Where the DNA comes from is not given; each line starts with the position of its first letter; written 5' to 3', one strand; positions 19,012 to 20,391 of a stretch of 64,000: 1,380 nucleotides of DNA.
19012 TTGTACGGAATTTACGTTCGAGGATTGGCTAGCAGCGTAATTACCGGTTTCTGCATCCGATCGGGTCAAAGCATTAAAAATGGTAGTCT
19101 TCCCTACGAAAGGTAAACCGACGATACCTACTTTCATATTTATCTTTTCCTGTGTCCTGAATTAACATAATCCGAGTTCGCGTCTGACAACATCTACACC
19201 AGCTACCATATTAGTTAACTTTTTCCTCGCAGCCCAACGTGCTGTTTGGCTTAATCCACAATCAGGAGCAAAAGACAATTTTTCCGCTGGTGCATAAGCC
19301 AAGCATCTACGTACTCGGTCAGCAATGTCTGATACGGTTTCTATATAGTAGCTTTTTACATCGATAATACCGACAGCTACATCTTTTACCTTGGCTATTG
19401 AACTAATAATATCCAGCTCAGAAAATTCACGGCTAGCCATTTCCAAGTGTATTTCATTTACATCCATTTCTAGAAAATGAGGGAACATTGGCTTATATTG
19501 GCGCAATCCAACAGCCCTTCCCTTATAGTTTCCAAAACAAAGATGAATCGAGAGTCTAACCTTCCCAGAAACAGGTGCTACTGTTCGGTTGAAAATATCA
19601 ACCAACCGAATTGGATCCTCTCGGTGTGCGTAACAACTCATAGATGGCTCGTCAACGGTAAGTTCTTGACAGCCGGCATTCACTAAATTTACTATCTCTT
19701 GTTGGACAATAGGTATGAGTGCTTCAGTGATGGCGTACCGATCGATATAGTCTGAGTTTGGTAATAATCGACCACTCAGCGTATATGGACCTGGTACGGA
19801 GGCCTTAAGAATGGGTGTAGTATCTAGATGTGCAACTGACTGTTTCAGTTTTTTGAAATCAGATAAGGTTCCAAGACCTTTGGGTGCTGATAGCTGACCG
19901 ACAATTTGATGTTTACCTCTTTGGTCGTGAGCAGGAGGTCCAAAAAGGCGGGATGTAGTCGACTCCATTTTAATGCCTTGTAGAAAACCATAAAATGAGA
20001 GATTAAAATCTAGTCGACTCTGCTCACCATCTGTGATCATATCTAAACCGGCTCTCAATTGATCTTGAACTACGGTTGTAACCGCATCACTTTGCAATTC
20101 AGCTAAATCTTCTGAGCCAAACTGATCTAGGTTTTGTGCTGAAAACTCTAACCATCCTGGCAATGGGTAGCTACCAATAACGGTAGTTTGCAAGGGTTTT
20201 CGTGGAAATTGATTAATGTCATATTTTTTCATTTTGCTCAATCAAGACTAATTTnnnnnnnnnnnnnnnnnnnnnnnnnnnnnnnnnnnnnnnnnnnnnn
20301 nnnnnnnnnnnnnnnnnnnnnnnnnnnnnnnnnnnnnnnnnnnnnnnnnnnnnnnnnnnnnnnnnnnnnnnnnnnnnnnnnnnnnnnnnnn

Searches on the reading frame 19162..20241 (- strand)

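Call 6: search_protein_families(library=pfam, proteins=[window:19162-20241:-], max_evalue=0.001)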
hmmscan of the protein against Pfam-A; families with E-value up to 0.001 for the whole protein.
window:19162-20241:- (359 aa): 2 families
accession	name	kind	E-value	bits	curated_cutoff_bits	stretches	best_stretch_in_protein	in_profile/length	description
PF01717.24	Meth_synt_2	-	1.6e-26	93.8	21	1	17-347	1-320/324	Cobalamin-independent synthase, Catalytic domain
PF08267.18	Meth_synt_1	-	7.9e-06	26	27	1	146-310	151-305/313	Cobalamin-independent synthase, N-terminal domain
